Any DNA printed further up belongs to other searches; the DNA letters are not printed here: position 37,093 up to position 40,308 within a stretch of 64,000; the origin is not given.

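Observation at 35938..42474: Second, convergent pilus-associated operon with a 971-aa Cys-rich surface protein, a 750-aa bitopic protein and an AT-rich cytoplasmic gene insert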

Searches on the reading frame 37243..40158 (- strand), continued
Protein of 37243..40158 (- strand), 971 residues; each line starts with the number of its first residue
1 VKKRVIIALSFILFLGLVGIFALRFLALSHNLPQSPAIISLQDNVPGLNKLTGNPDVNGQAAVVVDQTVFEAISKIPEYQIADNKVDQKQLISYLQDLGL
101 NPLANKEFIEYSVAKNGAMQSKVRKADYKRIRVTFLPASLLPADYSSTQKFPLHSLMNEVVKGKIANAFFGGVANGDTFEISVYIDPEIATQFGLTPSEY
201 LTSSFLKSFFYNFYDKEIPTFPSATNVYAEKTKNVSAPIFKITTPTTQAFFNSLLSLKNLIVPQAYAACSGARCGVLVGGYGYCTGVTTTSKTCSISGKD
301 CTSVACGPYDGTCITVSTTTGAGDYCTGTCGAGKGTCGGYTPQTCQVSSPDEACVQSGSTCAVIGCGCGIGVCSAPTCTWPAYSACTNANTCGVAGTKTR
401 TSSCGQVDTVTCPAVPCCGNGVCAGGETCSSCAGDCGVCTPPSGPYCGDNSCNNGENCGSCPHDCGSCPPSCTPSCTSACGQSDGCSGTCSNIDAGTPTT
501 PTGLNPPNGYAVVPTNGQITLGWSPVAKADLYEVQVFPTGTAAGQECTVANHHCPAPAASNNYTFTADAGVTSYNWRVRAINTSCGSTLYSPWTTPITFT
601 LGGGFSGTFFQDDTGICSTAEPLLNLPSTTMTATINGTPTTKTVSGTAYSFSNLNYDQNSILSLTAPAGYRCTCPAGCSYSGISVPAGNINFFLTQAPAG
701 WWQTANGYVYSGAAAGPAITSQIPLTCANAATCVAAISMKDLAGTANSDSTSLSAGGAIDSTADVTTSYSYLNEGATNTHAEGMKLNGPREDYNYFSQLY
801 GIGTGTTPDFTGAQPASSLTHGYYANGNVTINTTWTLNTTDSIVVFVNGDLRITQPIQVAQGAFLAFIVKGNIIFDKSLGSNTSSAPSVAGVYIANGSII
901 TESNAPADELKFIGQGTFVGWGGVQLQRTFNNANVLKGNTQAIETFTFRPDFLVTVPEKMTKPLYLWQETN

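Call 47: fold_search(model_id=the predicted structure, library=pdb)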
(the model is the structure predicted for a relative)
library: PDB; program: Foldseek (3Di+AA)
matches with E <= 10: 1295; with E <= 0.001: 37
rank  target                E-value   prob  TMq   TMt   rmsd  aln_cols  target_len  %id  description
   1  9oz6_B                4.1e-06  1.00  0.08  0.08  16.6       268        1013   14  Cryo-EM structure of 1:1 chicken ROS1 and chicken NEL complex. (released 2026-02-25)
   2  9ozc_A                4.6e-06  1.00  0.08  0.06  17.0       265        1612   15  Cryo-EM structure of 1:2:1 ROS1/NEL/NICOL holo-complex, conformation 1. (released 2026-02-25)
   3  9ba4_A                1.0e-05  1.00  0.10  0.10  18.4       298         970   11  Full-length cross-linked Contactin 2 (CNTN2) (released 2024-07-17)
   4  10ft_A                1.3e-05  1.00  0.09  0.14  15.5       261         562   12  Cryo-EM structure of receptor tyrosine kinase ROS1 in complex with NELL2 (released 2026-02-25)
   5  9ozh_D                1.9e-05  1.00  0.08  0.06  16.6       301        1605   16  Cryo-EM structure of 1:2:1 ROS1/NEL/NICOL holo-complex, conformation 2. (released 2026-02-25)
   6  3irp                  2.1e-05  1.00  0.10  0.20  12.1       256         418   12  Crystal structure of functional region of UafA from Staphylococcus saprophyticus at 1.50 angstrom resolution (released 2010-09-08)
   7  9oyz_B                4.8e-05  1.00  0.08  0.08  16.8       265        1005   15  Cryo-EM structure of chicken ROS1 in apo-state. Cryo-EM refinement is focused on the "head" region of chicken ROS1. (released 2026-02-25)
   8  4yfe_A                1.5e-04  1.00  0.09  0.36  14.0       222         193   14  Crystal structure of PTP delta Fn1-Fn2 (released 2015-05-06)
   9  7mrs_A                1.9e-04  0.97  0.09  0.24  15.8       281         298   11  Zebrafish CNTN4 APPb complex (released 2022-01-05)
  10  4hlj                  2.0e-04  1.00  0.09  0.31  14.4       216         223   12  Axon Guidance Receptor (released 2013-11-20)
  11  10ps                  2.1e-04  1.00  0.09  0.16  14.7       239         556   17  Crystal structure of SdrD A2-A3-B1-B2 domains from Staphylococcus aureus JH1 (released 2026-02-11)
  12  1qg3_A                2.1e-04  1.00  0.08  0.33  15.1       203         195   13  CRYSTAL STRUCTURE OF A TANDEM PAIR OF FIBRONECTIN TYPE III DOMAINS FROM THE CYTOPLASMIC TAIL OF INTEGRIN ALPHA6 BETA4 (released 1999-08-20)
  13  4yfd_A                2.5e-04  1.00  0.09  0.16  13.9       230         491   14  Crystal structure PTP delta Ig1-Fn2 in complex with IL-1RAcP (released 2015-05-06)
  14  3f7p_D                2.8e-04  1.00  0.09  0.35  15.2       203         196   15  Crystal structure of a complex between integrin beta4 and plectin (released 2009-03-10)
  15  8odz_D                3.1e-04  0.99  0.10  0.15  19.5       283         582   13  Cryo-EM structure of a pre-dimerized murine IL-12 complete extracellular signaling complex (Class 1). (released 2024-02-07)
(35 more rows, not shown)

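Call 66: search_protein_families(library=pfam, proteins=[L001:13067-13591:+, L001:13644-14393:-, L023:12038-14512:+, L006:7419-8900:+, L023:5120-7066:+, L027:4598-6391:+, L012:6545-8671:+, L026:7470-9551:+, L004:8118-9665:+], max_evalue=0.05)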
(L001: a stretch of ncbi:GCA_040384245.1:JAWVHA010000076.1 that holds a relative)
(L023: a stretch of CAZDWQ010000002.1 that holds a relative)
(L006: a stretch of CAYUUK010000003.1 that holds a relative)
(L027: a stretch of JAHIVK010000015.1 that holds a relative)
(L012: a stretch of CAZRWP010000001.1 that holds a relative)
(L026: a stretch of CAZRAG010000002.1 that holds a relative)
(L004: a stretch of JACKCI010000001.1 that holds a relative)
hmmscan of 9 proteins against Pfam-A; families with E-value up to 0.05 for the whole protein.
L001:13067-13591:+ (174 aa): 0 families

L001:13644-14393:- (249 aa): 4 families
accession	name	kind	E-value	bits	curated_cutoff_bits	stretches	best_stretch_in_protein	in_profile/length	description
PF15777.11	Anti-TRAP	-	0.018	15.5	32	0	3-44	9-40/59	Tryptophan RNA-binding attenuator protein inhibitory protein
PF00684.25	DnaJ_CXXCXGXG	-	0.026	15.2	32.7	1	5-55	16-59/65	DnaJ central domain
PF24332.1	DUF7500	-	0.03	14.8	27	1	79-151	26-100/187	Family of unknown function (DUF7500)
PF21002.2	TMEM106_N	-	0.031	15.3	24.5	1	33-53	53-73/91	Transmembrane protein 106 N-terminal region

L023:12038-14512:+ (824 aa): 4 families
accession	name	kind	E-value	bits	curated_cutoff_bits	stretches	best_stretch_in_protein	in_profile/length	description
PF07676.18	PD40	-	5.2e-14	52.2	20.9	2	492-514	8-30/38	WD40-like Beta Propeller Repeat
PF05257.22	CHAP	-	1.1e-12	48.7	26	1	277-371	4-81/81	CHAP domain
PF04193.19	PQ-loop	-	0.0011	19.1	22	1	2-37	24-59/61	PQ loop repeat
PF12653.12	DUF3785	-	0.044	14.4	27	0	282-325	63-106/136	Protein of unknown function (DUF3785)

L006:7419-8900:+ (493 aa): 1 family
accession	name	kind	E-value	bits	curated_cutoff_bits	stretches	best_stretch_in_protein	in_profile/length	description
PF23933.1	DUF7269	-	0.019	15.5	29.1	0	271-320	72-119/162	Family of unknown function (DUF7269)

L023:5120-7066:+ (648 aa): 1 family
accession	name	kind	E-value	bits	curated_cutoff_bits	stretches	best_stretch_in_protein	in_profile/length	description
PF14016.12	DUF4232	-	0.05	14.2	27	0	207-291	48-126/129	Domain of unknown function (DUF4232)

L027:4598-6391:+ (597 aa): 0 families

L012:6545-8671:+ (708 aa): 1 family
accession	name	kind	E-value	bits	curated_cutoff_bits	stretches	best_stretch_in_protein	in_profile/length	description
PF08239.17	SH3_3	-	0.0021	18.7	27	1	282-306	2-26/54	Bacterial SH3 domain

L026:7470-9551:+ (693 aa): 0 families

L004:8118-9665:+ (515 aa): 0 families

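Call 67: search_protein_families(library=padloc, proteins=[L001:13067-13591:+, L001:13644-14393:-, window:37243-40158:-], max_evalue=0.05)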
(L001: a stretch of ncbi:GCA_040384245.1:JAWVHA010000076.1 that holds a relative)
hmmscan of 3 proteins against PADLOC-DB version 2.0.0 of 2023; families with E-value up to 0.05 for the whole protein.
L001:13067-13591:+ (174 aa): 0 families

L001:13644-14393:- (249 aa): 0 families

window:37243-40158:- (971 aa): 0 families

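Call 71: fold_search(model_id=the predicted structure, library=viral)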
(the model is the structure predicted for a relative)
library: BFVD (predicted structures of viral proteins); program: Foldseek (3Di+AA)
matches with E <= 10: 467; with E <= 0.001: 22
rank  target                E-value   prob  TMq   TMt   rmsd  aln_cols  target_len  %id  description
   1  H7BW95                1.2e-05  1.00  0.11  0.19  16.2       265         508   15  (no name in the UniProt tables at hand)
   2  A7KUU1                1.3e-05  0.99  0.10  0.15  29.9       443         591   14  (no name in the UniProt tables at hand)
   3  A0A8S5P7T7            1.5e-05  1.00  0.09  0.10  14.1       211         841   15  FN3 [Siphoviridae sp. ctmYS12]
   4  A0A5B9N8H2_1          2.2e-05  1.00  0.07  0.07  14.1       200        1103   16  (no name in the UniProt tables at hand)
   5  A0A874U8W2            5.0e-05  1.00  0.07  0.18  15.0       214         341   15  (no name in the UniProt tables at hand)
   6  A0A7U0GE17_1          5.0e-05  1.00  0.10  0.09  16.7       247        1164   16  (no name in the UniProt tables at hand)
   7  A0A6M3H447            5.0e-05  1.00  0.08  0.06  16.8       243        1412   17  (no name in the UniProt tables at hand)
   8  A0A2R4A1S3            6.7e-05  1.00  0.10  0.10  14.3       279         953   12  (no name in the UniProt tables at hand)
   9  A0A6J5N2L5            1.0e-04  0.99  0.10  0.17  19.9       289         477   14  Fibronectin type III [uncultured Caudovirales phage]
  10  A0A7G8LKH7            2.0e-04  0.99  0.10  0.26  22.1       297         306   15  Minor tail protein [Gordonia phage Love]
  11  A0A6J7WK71            2.3e-04  0.98  0.07  0.07  21.0       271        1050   12  Uncharacterized protein [uncultured Caudovirales phage]
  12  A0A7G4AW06            2.7e-04  0.98  0.10  0.09  15.8       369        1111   13  Minor tail protein [Streptomyces phage Coruscant]
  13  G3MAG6                2.7e-04  0.98  0.08  0.07  15.8       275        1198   13  Gp425 [Bacillus phage G]
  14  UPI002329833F         3.2e-04  1.00  0.10  0.10  23.6       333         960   15  (no name look-up for this kind of identifier)
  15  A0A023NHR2            3.2e-04  0.99  0.09  0.12  17.5       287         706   15  (no name in the UniProt tables at hand)
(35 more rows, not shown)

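Call 72: list_cluster_members(proteins=[P0001, P0022, P0024, P0002, P0003, P0025])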
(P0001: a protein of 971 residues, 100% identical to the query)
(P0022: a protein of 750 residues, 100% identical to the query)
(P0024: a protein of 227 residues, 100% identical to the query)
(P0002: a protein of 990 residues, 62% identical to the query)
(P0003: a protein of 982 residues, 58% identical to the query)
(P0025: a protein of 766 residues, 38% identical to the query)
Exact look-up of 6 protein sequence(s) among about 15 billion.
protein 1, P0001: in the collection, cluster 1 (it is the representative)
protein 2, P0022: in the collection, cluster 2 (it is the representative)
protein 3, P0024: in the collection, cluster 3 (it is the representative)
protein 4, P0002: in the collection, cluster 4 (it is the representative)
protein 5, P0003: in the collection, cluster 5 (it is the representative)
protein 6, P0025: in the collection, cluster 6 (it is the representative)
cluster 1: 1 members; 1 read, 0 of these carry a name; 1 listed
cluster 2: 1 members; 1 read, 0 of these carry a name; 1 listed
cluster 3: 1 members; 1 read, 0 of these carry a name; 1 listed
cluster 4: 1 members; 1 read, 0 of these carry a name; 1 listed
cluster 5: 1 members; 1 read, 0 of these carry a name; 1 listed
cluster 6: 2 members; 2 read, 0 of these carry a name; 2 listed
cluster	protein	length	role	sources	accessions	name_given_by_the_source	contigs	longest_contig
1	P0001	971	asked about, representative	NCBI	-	-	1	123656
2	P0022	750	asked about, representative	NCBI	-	-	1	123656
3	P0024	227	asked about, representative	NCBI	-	-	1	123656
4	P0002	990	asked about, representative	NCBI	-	-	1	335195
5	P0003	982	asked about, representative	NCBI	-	-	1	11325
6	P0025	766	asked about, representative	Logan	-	-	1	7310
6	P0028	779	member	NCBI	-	-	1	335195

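Call 73: find_encoding_contigs(protein=P0001, flank=2000, max_places=2)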
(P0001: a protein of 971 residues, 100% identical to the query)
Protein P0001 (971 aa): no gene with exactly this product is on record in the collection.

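Call 74: find_encoding_contigs(protein=P0003, flank=10000, max_places=2)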
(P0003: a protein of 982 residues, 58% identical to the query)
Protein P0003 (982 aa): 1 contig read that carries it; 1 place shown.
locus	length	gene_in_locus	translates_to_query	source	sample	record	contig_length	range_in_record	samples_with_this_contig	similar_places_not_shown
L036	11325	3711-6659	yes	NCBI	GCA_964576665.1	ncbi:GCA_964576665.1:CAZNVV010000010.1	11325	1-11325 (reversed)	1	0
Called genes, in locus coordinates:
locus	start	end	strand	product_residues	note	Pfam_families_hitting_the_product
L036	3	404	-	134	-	?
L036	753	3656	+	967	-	-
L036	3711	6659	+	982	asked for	-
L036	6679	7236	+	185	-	PF07963:N_methyl (weak)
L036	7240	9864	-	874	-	PF10102:DUF2341, PF13385:Laminin_G_3, PF10102:DUF2341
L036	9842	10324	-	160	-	PF07963:N_methyl (weak)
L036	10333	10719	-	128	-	PF07963:N_methyl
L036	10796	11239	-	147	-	PF07963:N_methyl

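Call 95: search_protein_families(library=phrogs, proteins=[L001:13067-13591:+, L001:13644-14393:-, window:37243-40158:-], max_evalue=0.01)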
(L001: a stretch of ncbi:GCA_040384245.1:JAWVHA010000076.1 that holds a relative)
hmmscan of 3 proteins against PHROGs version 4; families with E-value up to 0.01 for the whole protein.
L001:13067-13591:+ (174 aa): 0 families

L001:13644-14393:- (249 aa): 1 family
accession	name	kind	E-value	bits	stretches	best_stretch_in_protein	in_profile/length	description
phrog_11603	-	unknown function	0.0067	17.8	0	35-50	51-66/67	-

window:37243-40158:- (971 aa): 0 families
